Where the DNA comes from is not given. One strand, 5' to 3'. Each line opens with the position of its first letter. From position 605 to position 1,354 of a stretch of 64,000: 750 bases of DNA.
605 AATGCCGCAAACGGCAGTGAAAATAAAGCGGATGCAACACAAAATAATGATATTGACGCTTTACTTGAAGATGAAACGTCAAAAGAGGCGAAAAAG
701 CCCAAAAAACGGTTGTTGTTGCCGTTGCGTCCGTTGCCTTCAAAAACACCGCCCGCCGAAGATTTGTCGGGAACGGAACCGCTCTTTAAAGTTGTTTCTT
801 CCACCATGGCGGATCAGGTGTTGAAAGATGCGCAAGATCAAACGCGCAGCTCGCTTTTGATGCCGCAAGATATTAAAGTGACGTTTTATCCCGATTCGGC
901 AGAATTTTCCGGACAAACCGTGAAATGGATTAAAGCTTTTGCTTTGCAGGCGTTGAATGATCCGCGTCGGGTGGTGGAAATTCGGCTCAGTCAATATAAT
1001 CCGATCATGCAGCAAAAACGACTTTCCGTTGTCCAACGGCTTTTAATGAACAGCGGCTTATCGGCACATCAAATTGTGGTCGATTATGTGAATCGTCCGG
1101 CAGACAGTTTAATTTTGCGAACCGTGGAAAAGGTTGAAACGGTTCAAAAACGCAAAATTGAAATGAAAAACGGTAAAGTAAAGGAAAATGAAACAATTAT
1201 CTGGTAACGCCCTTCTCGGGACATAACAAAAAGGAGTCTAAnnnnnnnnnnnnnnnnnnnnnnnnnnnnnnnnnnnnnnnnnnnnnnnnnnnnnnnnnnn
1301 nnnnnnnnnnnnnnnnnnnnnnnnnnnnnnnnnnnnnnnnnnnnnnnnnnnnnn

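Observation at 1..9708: R64/PAPI-1-type type IVb pilus assembly operon in an alphaproteobacterium-like genome, without pilin or peptidase genes in cis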

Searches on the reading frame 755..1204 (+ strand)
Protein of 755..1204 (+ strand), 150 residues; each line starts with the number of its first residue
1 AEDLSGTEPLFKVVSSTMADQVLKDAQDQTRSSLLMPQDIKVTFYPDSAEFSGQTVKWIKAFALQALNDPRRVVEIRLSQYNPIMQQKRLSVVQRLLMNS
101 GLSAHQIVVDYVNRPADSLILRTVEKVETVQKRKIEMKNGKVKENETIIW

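Call 54: find_homologous_proteins(query=window:755-1204:+, max_evalue=0.001)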
Query window:755-1204:+ (150 aa): 3 proteins with E <= 0.001 among 29 candidates.
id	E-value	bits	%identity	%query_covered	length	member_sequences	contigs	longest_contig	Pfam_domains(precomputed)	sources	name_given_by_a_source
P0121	5.6e-59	216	70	99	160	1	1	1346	-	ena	-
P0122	2.3e-53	198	64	99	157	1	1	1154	-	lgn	-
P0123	8.3e-33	131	55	77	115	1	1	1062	-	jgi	jgi:hypothetical protein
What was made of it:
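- Tried and rejected: Word-indexed search with the g1 C-terminal domain (call 54).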

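Call 60: search_protein_representatives(protein=window:755-1204:+)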
Query: 150 residues. Proteins with E-value up to 0.001 (for the whole library): 336; up to 1e-10: 213; up to 1e-30: 18. The best 150 are listed.
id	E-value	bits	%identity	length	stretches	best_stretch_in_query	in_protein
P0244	4.7e-89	311.6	100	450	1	1-150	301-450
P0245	3.3e-48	179.4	58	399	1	5-150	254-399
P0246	7.6e-48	178.3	57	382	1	4-150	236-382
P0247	9.8e-44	165.0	58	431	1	12-150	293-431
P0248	1.5e-41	157.9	52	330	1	2-150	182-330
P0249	4.3e-40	153.2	54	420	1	12-150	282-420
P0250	4.4e-38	146.7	55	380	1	7-131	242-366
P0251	2.8e-36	140.9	50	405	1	9-150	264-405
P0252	4.5e-36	140.2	51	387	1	11-150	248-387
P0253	1.4e-35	138.5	50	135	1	13-131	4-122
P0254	2.5e-35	137.7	47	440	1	5-150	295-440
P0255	3.9e-35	137.1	50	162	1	12-150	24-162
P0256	2.6e-34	134.5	50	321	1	11-150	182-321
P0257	1.6e-33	131.9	50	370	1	8-136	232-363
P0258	8.3e-33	129.6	45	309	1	12-150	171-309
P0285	5.6e-17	78.4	40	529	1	8-131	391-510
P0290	2.8e-15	72.9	36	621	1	28-134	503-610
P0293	4.6e-15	72.2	36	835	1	27-128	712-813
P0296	6.3e-15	71.7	34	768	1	13-128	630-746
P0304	2.0e-14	70.1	34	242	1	14-125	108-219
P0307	3.5e-14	69.4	37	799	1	28-130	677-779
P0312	8.0e-14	68.2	36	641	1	25-147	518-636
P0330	3.5e-13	66.1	38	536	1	20-125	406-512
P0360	3.0e-12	63.1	30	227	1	25-142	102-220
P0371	5.4e-12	62.3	34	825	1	35-125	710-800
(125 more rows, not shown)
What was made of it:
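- Tried and rejected: The exhaustive HMMER search (call 60) was needed.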

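Call 61: search_protein_families(library=pfam, proteins=[P0293, P0296, P0307, P0290, P0285, P0312, P0330, P0371, P0304, P0360], max_evalue=0.01)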
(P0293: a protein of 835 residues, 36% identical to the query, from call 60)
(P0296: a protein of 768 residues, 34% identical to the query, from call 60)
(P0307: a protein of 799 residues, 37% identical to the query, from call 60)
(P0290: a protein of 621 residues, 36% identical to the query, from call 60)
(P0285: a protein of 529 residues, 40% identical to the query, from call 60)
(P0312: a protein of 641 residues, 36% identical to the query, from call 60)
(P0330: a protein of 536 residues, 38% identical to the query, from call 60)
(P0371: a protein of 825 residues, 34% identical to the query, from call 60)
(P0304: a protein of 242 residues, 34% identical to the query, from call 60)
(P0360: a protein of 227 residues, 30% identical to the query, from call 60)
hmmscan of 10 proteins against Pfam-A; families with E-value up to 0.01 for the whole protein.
P0293 (835 aa): 0 families

P0296 (768 aa): 0 families

P0307 (799 aa): 0 families

P0290 (621 aa): 0 families

P0285 (529 aa): 0 families

P0312 (641 aa): 0 families

P0330 (536 aa): 0 families

P0371 (825 aa): 0 families

P0304 (242 aa): 0 families

P0360 (227 aa): 0 families

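Call 62: find_encoding_contigs(protein=P0293, flank=10000, max_places=2)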
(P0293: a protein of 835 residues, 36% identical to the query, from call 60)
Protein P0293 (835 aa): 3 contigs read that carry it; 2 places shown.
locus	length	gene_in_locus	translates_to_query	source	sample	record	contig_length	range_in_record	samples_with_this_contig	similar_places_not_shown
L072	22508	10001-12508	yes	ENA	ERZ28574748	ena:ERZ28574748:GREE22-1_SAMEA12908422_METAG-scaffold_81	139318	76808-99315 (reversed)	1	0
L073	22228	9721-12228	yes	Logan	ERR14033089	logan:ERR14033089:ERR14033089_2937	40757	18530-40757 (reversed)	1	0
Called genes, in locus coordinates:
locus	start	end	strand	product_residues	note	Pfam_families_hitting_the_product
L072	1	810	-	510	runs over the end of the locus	PF02874:ATP-synt_ab_N, PF00006:ATP-synt_ab, PF00306:ATP-synt_ab_C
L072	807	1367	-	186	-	PF00213:OSCP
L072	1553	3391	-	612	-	-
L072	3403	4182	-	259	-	-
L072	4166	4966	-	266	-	-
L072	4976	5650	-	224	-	-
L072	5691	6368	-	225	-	-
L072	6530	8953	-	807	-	PF27097:VirB4_TrbE_N (weak), PF03135:CagE_TrbE_VirB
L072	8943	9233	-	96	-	-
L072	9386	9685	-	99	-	PF04956:TrbC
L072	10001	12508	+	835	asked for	-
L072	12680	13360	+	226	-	PF10671:TcpQ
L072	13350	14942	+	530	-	PF00263:Secretin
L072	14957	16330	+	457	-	PF06864:PAP_PilO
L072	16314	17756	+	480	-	-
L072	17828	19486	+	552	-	PF00437:T2SSE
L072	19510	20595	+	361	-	PF00482:T2SSF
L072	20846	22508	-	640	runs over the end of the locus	PF08439:Peptidase_M3_N, PF01432:Peptidase_M3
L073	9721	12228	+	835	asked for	-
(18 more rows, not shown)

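Call 65: search_protein_families(library=pfam, proteins=[L072:8943-9233:-, L072:5691-6368:-, L072:4976-5650:-, L072:4166-4966:-, L072:3403-4182:-, L072:1553-3391:-, L072:16314-17756:+, L072:9386-9685:-], max_evalue=1)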
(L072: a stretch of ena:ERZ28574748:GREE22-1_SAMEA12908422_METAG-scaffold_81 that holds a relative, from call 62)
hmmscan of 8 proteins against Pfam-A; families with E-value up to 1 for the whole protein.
L072:8943-9233:- (96 aa): 0 families

L072:5691-6368:- (225 aa): 3 families
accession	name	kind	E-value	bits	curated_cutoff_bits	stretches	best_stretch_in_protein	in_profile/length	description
PF10077.14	DUF2314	-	0.048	14.2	22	1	96-136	73-112/134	Uncharacterized protein conserved in bacteria (DUF2314)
PF10506.14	USHBP1_PDZ-bd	-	0.11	13.2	24.5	1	42-74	1-33/65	Harmonin-binding protein USHBP1, PDZ-binding domain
PF12841.12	YvrJ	-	0.3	11.1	29.5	1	39-53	22-36/36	YvrJ protein family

L072:4976-5650:- (224 aa): 0 families

L072:4166-4966:- (266 aa): 3 families
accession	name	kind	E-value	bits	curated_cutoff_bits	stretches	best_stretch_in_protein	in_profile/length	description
PF01496.24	V_ATPase_I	-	0.18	10.2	30.7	1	143-228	191-276/815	V-type ATPase 116kDa subunit family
PF09893.14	DUF2120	-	0.19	12.2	25.3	1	156-209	43-102/136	Uncharacterized protein conserved in archaea (DUF2120)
PF16987.10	KIX_2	-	0.71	10.3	25.6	0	174-206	16-49/83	KIX domain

L072:3403-4182:- (259 aa): 1 family
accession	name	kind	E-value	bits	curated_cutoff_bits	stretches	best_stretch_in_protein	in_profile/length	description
PF10494.15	Stk19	-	0.1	12.5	27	1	185-251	75-138/278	Inactive serine-threonine protein kinase 19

L072:1553-3391:- (612 aa): 2 families
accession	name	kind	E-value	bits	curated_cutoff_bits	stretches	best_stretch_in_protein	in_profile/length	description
PF14338.12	Mrr_N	-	0.02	15.5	29.5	1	78-127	12-60/87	Mrr N-terminal domain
PF04426.17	Bul1_C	-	0.058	13.3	24.2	1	71-117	70-116/272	Bul1 C terminus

L072:16314-17756:+ (480 aa): 0 families

L072:9386-9685:- (99 aa): 6 families
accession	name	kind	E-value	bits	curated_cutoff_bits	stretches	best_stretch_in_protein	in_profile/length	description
PF04956.18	TrbC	-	5.8e-08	33.3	27.9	1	3-86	13-98/98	TrbC/VIRB2 pilin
PF21724.2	DUF6861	-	0.014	15.3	28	1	31-61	30-60/194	Family of unknown function (DUF6861)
PF06781.17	CrgA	-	0.025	15.2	24.8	1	63-92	32-61/89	Cell division protein CrgA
PF03845.19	Spore_permease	-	0.031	13.6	23.4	1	4-82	148-227/321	Spore germination protein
PF20990.2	DUF2207_C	-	0.099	12.8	33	1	23-82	127-183/247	Predicted membrane protein (DUF2207) C-terminal domain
PF05767.17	Pox_A14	-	0.39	11.4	27.7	0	23-59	33-69/93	Poxvirus virion envelope protein A14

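Call 67: find_encoding_contigs(protein=P0330, flank=10000, max_places=1)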
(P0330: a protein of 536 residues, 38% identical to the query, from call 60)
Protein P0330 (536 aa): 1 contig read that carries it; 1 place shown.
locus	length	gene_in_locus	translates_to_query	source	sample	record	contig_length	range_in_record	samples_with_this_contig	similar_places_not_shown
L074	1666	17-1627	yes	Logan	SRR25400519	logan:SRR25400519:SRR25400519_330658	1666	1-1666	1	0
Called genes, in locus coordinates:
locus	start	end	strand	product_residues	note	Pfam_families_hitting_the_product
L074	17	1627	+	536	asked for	-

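Call 68: find_encoding_contigs(protein=P0296, flank=10000, max_places=1)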
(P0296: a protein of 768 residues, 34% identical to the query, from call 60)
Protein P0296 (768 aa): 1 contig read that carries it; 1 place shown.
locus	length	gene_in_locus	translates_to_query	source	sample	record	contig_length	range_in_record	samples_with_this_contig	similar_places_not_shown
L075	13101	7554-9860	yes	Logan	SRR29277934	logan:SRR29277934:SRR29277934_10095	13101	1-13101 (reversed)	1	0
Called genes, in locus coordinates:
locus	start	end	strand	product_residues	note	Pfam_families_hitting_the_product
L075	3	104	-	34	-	?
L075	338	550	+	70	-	PF00313:CSD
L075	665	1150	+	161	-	PF04461:YajQ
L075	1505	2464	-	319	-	PF03255:ACCA, PF01039:Carboxyl_trans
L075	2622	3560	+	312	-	-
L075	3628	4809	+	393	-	PF00465:Fe-ADH, PF13685:Fe-ADH_2 (weak), PF25137:ADH_Fe_C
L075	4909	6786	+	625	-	PF08439:Peptidase_M3_N, PF01432:Peptidase_M3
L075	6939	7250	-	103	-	PF04956:TrbC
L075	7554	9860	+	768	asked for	-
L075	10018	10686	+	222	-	PF10671:TcpQ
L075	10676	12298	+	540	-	PF00263:Secretin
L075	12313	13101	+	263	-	?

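Call 76: search_protein_families(library=ncbifam, proteins=[L072:1553-3391:-, L072:5691-6368:-, L072:4166-4966:-, L072:8943-9233:-], max_evalue=10)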
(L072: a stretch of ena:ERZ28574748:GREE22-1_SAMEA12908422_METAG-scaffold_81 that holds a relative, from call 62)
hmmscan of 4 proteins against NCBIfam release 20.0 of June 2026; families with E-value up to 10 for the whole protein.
L072:1553-3391:- (612 aa): 0 families

L072:5691-6368:- (225 aa): 2 families
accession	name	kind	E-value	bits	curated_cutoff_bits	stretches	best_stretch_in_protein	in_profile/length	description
NF043058.1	T4SS_LegC2C7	subfamily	0.0014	17.6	350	1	36-83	208-254/348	LegC2/C7 family Dot/Icm T4SS effector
NF052540.1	CydityrSynMycb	equivalog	0.12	11.9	300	1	39-90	72-123/223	cyclodityrosine synthase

L072:4166-4966:- (266 aa): 0 families

L072:8943-9233:- (96 aa): 0 families

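Call 77: predict_structure(alignment_id=A2)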
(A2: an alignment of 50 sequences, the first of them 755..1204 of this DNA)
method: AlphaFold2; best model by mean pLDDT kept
length: 150 residues; sequences in the alignment: 50
mean_pLDDT: 90.5   pTM: 0.76
mean pLDDT of the five models: 90.5, 89.7, 89.6, 88.9, 88.4
residues with pLDDT >= 90: 102; 70-90: 41; 50-70: 7; < 50: 0
segments of 3 or more residues with pLDDT < 50: none
pLDDT, mean of each block of 10 residues (from residue 1): 69 81 88 87 96 96 95 97 98 98 97 97 90 86 81
secondary structure, 60 per line:
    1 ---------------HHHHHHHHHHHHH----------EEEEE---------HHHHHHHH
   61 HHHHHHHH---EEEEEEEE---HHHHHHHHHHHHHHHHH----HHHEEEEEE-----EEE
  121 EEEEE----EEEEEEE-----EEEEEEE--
elements in order: H16-28 E39-43 H53-68 E72-79 H83-99 E107-112 E118-125 E130-136 E142-148

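Call 82: fold_search(model_id=the predicted structure, library=pdb)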
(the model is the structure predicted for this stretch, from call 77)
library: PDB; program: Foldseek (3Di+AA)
matches with E <= 10: 1164; with E <= 0.001: 51
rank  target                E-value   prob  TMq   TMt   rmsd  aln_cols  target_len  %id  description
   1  6jfw_A                2.1e-05  1.00  0.47  0.50   6.4       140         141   15  Crystal structure of PA0833 periplasmic domain from Pseudomonas aeruginosa reveals an unexpected enlarged peptidoglyca (released 2019-03-20)
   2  6u83                  2.4e-05  1.00  0.48  0.47   8.0       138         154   14  OmpA-like domain of FopA1 from Francisella tularensis subsp. tularensis SCHU S4 (released 2019-09-18)
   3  5u1h_C                3.2e-05  1.00  0.45  0.54   7.3       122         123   15  Crystal structure of the C-terminal peptidoglycan binding domain of OprF (PA1777) from Pseudomonas aeruginosa (released 2017-01-11)
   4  4g4w                  4.4e-05  1.00  0.49  0.67   2.4       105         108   17  Crystal structure of peptidoglycan-associated lipoprotein from Acinetobacter baumannii (released 2013-07-24)
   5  9a2n_MODEL_1_A        4.7e-05  1.00  0.47  0.41  12.0       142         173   16  Model of E. coli Pal by in-cell photo-crosslinking MS and deep learning (released 2023-02-24)
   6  3s0y_A                5.3e-05  1.00  0.42  0.35  16.4       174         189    9  The crystal structure of the periplasmic domain of MotB (residues 64-256). (released 2012-03-14)
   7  4r40_B                6.0e-05  1.00  0.46  0.55   8.0       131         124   16  Crystal Structure of TolB/Pal complex from Yersinia pestis. (released 2014-09-03)
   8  5u1h_A                6.4e-05  1.00  0.45  0.54   7.3       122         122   15  Crystal structure of the C-terminal peptidoglycan binding domain of OprF (PA1777) from Pseudomonas aeruginosa (released 2017-01-11)
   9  2zov                  8.7e-05  1.00  0.43  0.40   6.5       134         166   15  Structure of the periplasmic domain of MotB from Salmonella (crystal form I) (released 2009-06-09)
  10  4pwt_A                1.0e-04  1.00  0.48  0.55   7.9       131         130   18  Crystal structure of peptidoglycan-associated outer membrane lipoprotein from Yersinia pestis CO92 (released 2014-04-09)
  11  4pwt_C                1.1e-04  1.00  0.49  0.58   7.8       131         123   18  Crystal structure of peptidoglycan-associated outer membrane lipoprotein from Yersinia pestis CO92 (released 2014-04-09)
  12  4g4v                  1.3e-04  1.00  0.47  0.62   3.4       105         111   19  Crystal structure of peptidoglycan-associated lipoprotein from Acinetobacter baumannii (released 2013-07-24)
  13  6top_A                1.4e-04  1.00  0.51  0.50   3.3       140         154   11  Structure of the PorE C-terminal domain, a protein of T9SS from Porphyromonas gingivalis (released 2020-06-17)
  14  4b5c_A                1.6e-04  1.00  0.48  0.59   3.2       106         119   21  Crystal structure of the peptidoglycan-associated lipoprotein from Burkholderia pseudomallei (released 2013-08-14)
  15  2k1s_MODEL_1_A        1.9e-04  1.00  0.49  0.49   6.1       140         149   16  Solution NMR structure of the folded C-terminal fragment of YiaD from Escherichia coli. Northeast Structural G (released 2008-05-13)
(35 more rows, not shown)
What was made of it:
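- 1..1207 (+): g1, 3' part (the full gene is 450 aa and starts about 146 nt upstream of the window). A secreted protein with a signal peptide, a conserved N-terminal 'TAEGDF(L/I)xPTY' motif, a low-complexity linker and a C-terminal OmpA-fold domain. It is an accessory gene specific to this lineage and is always the first gene of the operon. The AF2 model has pLDDT 90.5 (call 77), and the top Foldseek PDB matches are all OmpA-like domains, including PA0833, FopA1, OprF, Pal and MotB (best E 2e-5; call 82).
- Checked: Its C-terminal domain folds confidently (pLDDT 90.5, call 77), and all the top Foldseek matches are OmpA-like peptidoglycan-binding domains (call 82).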

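Call 96: find_encoding_contigs(protein=P0307, flank=10000, max_places=1)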
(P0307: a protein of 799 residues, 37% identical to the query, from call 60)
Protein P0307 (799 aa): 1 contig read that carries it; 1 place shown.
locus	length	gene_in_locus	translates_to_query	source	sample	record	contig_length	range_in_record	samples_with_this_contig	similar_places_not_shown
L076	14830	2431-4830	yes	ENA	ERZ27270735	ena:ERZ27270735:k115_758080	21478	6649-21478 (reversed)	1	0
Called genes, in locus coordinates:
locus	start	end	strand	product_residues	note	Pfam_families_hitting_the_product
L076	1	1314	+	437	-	?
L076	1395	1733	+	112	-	PF18910:DUF5665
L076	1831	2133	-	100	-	PF04956:TrbC (weak)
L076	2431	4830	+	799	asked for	-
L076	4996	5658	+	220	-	PF10671:TcpQ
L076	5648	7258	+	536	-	PF00263:Secretin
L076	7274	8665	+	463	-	PF06864:PAP_PilO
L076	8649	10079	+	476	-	-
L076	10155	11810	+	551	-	PF00437:T2SSE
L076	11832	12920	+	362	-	PF00482:T2SSF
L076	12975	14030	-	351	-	PF08238:Sel1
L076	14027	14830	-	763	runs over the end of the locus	PF13576:Pentapeptide_3 (faint), PF13599:Pentapeptide_4, PF23894:LD_SV2 (faint), PF00805:Pentapeptide (weak)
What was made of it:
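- It is also there in more distant relatives (L075, L076; calls 68, 96).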

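Call 97: find_encoding_contigs(protein=P0371, flank=10000, max_places=1)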
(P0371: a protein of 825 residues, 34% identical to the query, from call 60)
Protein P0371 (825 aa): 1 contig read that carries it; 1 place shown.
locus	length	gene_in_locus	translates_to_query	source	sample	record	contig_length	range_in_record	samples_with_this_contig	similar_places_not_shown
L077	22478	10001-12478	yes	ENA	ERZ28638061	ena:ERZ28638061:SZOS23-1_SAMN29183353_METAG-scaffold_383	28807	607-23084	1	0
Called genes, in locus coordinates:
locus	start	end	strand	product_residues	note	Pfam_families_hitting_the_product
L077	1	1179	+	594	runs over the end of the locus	?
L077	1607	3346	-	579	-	-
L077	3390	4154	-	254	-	-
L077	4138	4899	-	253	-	-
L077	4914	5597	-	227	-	-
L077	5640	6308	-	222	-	-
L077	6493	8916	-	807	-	PF27097:VirB4_TrbE_N, PF03135:CagE_TrbE_VirB, PF19044:P-loop_TraG (faint)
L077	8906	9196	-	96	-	-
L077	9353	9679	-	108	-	PF04956:TrbC (weak)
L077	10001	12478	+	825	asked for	-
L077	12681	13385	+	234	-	PF10671:TcpQ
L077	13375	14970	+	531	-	PF00263:Secretin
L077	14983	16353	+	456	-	PF06864:PAP_PilO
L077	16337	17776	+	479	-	-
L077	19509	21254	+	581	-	PF00437:T2SSE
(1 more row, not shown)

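Call 98: find_encoding_contigs(protein=P0312, flank=10000, max_places=1)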
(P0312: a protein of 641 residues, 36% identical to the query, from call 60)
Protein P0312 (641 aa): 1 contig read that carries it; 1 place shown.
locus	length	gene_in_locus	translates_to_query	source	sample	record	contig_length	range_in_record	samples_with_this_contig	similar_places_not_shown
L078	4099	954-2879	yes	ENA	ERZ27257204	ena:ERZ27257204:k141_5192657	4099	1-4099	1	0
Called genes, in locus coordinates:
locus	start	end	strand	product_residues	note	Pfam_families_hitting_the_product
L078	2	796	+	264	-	?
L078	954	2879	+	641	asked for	-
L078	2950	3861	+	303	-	PF10671:TcpQ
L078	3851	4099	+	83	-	?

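Call 99: search_solved_structures(query=L072:4166-4966:-, max_evalue=10)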
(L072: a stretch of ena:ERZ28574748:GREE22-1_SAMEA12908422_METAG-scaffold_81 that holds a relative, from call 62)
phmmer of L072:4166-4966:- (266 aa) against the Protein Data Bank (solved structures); distinct sequences matched with E-value up to 10: 0.
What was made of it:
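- Tried and rejected: They look VirB5-like by eye, but they have no Pfam or PDB hit (calls 65, 99).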
